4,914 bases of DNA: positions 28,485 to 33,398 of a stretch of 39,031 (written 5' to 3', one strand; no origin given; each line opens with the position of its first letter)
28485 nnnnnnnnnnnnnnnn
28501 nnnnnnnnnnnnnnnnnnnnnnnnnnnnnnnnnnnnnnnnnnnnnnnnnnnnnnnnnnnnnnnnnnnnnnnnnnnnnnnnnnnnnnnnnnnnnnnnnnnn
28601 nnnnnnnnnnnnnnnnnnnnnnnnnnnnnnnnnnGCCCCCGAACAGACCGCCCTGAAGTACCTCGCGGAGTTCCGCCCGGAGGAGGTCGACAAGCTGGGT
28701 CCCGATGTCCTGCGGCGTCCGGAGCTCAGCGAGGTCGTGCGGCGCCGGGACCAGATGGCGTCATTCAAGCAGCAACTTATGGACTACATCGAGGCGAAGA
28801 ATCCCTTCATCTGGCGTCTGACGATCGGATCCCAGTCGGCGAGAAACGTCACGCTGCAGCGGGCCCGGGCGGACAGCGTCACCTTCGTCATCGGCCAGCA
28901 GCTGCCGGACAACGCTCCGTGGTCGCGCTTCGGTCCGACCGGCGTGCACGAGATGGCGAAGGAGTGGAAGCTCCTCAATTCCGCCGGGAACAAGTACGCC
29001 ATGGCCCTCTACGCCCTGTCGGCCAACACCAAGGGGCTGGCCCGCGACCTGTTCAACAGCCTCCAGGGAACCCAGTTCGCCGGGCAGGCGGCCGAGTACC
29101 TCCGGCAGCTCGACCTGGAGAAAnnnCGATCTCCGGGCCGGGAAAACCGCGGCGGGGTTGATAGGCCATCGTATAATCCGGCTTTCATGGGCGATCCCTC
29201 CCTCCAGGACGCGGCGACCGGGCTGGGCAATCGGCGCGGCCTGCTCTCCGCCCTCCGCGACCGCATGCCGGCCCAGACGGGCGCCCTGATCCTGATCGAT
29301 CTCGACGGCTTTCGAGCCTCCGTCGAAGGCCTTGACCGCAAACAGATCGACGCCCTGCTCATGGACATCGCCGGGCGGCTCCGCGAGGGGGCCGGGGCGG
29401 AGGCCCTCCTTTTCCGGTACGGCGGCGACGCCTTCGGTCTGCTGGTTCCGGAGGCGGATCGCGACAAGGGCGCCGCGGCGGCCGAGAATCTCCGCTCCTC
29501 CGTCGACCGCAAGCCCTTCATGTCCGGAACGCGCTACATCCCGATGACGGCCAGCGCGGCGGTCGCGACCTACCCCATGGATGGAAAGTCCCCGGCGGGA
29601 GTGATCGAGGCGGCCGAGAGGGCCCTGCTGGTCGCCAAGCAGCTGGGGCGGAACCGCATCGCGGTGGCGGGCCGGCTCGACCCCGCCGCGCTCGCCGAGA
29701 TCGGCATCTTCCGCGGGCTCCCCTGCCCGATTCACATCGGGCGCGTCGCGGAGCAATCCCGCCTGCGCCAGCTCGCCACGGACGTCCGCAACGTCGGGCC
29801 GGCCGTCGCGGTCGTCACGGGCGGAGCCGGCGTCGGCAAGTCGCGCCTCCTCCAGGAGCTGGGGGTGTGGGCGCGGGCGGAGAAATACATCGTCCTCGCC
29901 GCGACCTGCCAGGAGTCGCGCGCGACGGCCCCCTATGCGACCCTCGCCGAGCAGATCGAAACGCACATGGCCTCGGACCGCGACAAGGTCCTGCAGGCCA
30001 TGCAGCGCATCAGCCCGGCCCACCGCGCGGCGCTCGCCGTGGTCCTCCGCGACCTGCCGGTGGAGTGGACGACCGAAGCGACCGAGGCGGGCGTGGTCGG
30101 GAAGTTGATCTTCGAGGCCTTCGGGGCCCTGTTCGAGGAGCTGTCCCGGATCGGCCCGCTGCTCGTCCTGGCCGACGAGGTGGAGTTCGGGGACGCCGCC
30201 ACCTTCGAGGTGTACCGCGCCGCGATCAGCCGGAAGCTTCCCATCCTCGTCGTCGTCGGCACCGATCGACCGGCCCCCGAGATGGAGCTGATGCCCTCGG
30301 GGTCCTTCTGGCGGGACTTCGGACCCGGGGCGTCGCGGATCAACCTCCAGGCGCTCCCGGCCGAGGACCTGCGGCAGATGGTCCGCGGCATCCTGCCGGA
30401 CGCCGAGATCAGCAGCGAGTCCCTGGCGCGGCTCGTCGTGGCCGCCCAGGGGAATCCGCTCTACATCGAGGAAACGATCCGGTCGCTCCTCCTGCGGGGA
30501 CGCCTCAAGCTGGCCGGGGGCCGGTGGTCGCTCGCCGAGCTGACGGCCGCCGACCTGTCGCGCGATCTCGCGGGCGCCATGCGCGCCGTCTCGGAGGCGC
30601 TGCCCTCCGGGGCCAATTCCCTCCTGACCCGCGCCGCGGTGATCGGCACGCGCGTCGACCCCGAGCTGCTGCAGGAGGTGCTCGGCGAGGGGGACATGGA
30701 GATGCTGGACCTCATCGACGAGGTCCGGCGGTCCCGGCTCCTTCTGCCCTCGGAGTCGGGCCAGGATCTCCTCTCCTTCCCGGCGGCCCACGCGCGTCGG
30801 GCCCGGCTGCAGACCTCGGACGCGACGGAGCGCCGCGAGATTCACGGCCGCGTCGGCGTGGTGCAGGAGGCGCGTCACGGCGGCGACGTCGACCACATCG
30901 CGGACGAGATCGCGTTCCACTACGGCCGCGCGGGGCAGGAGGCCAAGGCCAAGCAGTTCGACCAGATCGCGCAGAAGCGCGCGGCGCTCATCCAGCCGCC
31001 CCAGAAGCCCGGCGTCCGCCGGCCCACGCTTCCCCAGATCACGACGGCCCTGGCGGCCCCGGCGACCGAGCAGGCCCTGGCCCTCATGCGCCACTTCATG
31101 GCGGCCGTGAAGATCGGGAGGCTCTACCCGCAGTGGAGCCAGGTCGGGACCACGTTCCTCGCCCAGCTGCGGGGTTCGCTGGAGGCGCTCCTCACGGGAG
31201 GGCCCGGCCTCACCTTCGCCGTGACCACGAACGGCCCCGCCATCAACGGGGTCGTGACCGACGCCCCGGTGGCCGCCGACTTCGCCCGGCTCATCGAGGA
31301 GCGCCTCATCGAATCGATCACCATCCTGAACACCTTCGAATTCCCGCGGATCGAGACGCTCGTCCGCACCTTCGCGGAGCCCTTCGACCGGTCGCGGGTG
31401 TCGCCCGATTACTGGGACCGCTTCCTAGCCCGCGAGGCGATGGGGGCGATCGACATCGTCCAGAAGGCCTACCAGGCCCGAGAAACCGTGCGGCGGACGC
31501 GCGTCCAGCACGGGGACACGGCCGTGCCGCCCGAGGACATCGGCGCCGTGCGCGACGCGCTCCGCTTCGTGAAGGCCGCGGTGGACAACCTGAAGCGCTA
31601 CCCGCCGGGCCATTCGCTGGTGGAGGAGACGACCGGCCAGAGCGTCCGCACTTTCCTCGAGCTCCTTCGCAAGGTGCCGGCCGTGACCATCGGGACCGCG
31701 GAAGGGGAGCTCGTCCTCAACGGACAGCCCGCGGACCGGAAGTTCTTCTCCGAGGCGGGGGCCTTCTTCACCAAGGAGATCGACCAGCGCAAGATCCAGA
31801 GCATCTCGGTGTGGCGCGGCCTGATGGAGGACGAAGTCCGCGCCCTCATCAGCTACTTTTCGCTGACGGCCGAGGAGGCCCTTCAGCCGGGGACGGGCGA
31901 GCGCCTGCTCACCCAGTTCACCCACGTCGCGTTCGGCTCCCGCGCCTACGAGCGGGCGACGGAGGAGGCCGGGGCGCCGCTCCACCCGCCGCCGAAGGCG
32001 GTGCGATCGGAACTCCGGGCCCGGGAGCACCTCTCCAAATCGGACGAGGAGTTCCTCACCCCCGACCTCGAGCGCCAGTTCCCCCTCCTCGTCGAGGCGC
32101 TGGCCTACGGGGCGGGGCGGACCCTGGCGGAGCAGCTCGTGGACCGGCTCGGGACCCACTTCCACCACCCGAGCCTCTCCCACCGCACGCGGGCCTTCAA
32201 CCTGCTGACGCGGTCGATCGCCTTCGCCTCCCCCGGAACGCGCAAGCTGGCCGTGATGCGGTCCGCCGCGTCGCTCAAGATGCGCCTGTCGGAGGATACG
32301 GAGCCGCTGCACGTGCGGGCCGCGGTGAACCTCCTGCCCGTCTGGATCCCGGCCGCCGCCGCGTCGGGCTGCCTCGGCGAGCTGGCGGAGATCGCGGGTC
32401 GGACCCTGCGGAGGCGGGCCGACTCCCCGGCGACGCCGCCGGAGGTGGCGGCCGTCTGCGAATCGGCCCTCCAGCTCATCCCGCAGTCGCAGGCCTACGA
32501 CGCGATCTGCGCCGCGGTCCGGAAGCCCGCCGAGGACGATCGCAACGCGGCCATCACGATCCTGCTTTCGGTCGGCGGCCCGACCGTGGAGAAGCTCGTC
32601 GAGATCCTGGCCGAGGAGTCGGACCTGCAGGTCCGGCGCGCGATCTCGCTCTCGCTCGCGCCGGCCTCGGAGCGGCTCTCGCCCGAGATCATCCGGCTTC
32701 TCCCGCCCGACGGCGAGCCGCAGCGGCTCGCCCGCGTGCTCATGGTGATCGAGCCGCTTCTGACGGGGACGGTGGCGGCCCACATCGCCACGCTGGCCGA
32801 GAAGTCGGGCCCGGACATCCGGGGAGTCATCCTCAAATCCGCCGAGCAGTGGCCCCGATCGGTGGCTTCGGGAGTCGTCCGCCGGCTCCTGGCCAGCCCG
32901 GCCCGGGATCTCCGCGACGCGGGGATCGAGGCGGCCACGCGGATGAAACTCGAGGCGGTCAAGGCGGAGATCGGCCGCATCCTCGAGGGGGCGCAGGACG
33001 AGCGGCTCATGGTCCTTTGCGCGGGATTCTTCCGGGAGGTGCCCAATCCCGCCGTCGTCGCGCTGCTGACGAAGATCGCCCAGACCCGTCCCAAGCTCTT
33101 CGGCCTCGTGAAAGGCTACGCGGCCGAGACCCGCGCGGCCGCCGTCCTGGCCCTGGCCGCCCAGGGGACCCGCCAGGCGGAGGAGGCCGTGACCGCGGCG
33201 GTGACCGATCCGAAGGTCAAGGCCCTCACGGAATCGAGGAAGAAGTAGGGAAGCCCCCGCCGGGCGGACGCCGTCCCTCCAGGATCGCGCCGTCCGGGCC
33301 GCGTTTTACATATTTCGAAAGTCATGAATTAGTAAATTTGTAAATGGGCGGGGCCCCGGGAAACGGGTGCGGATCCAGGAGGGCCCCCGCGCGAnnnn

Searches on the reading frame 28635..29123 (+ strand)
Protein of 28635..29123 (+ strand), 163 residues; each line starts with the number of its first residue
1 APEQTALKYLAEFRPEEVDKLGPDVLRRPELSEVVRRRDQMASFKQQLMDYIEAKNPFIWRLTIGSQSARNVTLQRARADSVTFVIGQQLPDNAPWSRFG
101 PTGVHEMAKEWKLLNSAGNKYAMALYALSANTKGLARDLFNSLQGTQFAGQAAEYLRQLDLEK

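Call 69: search_protein_families(library=pfam, proteins=[window:28635-29123:+], max_evalue=10)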
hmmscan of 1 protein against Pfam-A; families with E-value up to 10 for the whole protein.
window:28635-29123:+ (163 aa): 0 families
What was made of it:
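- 28647..29123 (+): C-terminal ~160-aa domain beyond the membrane helix. It is a helix/beta-sheet/helix domain, conserved in the family, with no known family match. No Pfam hit at E<=10 (call 69).
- Closest known: Receptor-type bacterial Hanks kinases. Different: K1 has an extra N-terminal cytoplasmic input module, is non-RD (HCD), and its outer domain is not PASTA and matches no Pfam family (call 69).
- Tried and rejected: Nothing at E<=10 (call 69).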

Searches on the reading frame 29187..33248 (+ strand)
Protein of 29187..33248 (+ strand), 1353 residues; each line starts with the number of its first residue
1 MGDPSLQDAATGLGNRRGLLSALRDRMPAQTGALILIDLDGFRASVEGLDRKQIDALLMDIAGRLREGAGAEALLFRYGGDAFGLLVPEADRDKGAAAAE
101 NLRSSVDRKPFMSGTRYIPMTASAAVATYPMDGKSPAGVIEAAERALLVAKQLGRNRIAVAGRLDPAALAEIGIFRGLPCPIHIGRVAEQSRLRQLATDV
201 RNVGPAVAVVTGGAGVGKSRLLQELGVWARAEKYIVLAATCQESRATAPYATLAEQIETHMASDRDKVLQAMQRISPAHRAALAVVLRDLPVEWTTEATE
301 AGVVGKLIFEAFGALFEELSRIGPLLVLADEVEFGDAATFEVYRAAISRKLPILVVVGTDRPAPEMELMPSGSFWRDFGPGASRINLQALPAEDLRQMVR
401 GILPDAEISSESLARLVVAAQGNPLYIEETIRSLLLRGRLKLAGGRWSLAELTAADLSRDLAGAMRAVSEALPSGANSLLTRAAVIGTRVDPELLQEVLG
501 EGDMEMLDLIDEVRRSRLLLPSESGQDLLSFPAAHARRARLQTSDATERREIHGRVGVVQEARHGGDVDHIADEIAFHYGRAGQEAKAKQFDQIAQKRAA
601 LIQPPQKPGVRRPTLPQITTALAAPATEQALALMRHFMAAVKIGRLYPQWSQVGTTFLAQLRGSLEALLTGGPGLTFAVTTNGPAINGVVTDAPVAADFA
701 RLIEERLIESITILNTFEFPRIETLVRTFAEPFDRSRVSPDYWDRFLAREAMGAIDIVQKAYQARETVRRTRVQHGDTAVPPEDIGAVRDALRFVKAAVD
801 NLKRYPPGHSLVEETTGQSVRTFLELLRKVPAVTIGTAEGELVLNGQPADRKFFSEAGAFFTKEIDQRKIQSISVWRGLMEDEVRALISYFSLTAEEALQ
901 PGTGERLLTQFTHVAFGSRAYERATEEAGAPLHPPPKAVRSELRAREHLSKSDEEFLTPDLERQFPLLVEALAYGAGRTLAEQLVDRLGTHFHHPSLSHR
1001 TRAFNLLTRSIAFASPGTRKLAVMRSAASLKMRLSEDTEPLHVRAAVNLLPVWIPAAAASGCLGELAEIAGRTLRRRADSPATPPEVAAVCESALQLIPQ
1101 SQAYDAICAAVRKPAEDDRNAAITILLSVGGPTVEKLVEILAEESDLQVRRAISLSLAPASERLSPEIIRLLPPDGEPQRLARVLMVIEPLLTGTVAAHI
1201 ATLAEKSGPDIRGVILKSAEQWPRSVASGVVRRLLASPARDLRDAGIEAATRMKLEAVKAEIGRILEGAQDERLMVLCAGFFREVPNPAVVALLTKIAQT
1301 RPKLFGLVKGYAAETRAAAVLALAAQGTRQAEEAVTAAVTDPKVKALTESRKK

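Call 3: search_protein_families(library=pfam, proteins=[window:29187-33248:+], max_evalue=1)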
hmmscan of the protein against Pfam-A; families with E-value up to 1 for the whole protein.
window:29187-33248:+ (1353 aa): 11 families
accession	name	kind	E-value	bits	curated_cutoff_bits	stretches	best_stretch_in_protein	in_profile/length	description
PF00990.26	GGDEF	-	5.7e-21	75.4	23.8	1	6-157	2-161/161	Diguanylate cyclase, GGDEF domain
PF13191.12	AAA_16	-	4.1e-12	47.3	32.6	1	184-355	3-166/167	AAA ATPase domain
PF13401.12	AAA_22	-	3.7e-05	24.5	27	1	206-284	6-88/130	AAA domain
PF13646.12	HEAT_2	-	0.00077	20.1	27.7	2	1084-1158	13-88/88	HEAT repeats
PF00448.28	SRP54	-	0.014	15.5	22.7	1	206-289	2-90/196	SRP54-type protein, GTPase domain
PF13245.12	AAA_19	-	0.015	15.9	25.1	1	205-247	11-54/134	AAA domain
PF25199.1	nSTAND_NTPase5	-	0.017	15.4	34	1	198-256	34-93/145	Novel STAND NTPase 5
PF13604.12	AAA_30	-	0.024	14.8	27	1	199-261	12-66/191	AAA domain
PF05729.18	NACHT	-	0.042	14.1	26.7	1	207-275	2-76/167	NACHT domain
PF01637.24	ATPase_2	-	0.058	13.6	33.2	1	193-332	8-119/225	ATPase domain predominantly from Archaea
PF10923.14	BrxC_BrxD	-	0.14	11.4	22.2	1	182-242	26-86/414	BREX system ATP-binding protein BrxC/D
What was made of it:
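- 29187..33248 (+): Conserved downstream partner, 1353 aa: degenerate GGDEF domain (GGDAF), AAA_16 STAND NTPase and HEAT repeats. Pfam in call 3.
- Checked: The adjacent downstream gene (29187..33248) does carry a GGDEF-fold domain (E=6e-21, call 3).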

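Call 4: search_protein_families(library=ncbifam, proteins=[window:29187-33248:+], max_evalue=0.1)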
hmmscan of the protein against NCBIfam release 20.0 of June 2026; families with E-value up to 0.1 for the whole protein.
window:29187-33248:+ (1353 aa): 21 families
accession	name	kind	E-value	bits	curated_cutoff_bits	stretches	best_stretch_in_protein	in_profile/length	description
TIGR03903.1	TOMM_kin_cyc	equivalog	6.5e-33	113.7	705.75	1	184-600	484-901/1267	TOMM system kinase/cyclase fusion protein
NF007380.0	PRK09894.1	equivalog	2.1e-19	70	256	1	7-161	131-287/296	diguanylate cyclase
NF045675.1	PhdiestaseDibA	equivalog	4.5e-19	68.2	980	1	26-160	229-363/623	phosphodiesterase DibA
TIGR00254.1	GGDEF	domain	2.4e-18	66.4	37.4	1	5-160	5-166/168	diguanylate cyclase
NF038266.1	diguan_SiaD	equivalog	1.8e-17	63.6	290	1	5-158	94-252/252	biofilm regulation diguanylate cyclase SiaD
NF007135.0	PRK09581.1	equivalog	5.5e-17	61.7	474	1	5-160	292-454/457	PleD family two-component system response regulator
NF041606.1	dguan_cyc_DgcA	equivalog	1.4e-13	50.6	370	1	31-161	209-339/340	diguanylate cyclase DgcA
NF007298.0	PRK09776.1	equivalog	2.7e-13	48.7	1135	1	7-161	686-845/1111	diguanylate cyclase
NF007423.1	PRK09966.1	equivalog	2.1e-11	43.4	325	1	6-150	240-389/390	diguanylate cyclase DgcN/YfiN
NF047872.1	GGDEF_GdpS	equivalog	1.3e-10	41.1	400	1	11-159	193-348/355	GGDEF domain-containing protein GdpS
NF052458.1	PhdiestGepA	equivalog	7.1e-10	37.7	1200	1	8-126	428-545/840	phosphodiesterase GepA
NF007474.0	PRK10060.1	equivalog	7.7e-10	37.6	782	1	8-160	240-394/663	cyclic di-GMP phosphodiesterase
NF008467.0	PRK11359.1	equivalog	6.1e-09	34.4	857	1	8-151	379-522/800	oxygen-sensing cyclic-di-GMP phosphodiesterase DosP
NF011955.1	PRK15426.1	equivalog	8.3e-08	30.8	408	1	29-160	427-560/564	cellulose biosynthesis regulator diguanylate cyclase DgcQ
NF045673.1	c-di-GMPRcptLapD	equivalog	3.7e-07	28.8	1020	1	5-153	236-390/647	cyclic di-GMP receptor LapD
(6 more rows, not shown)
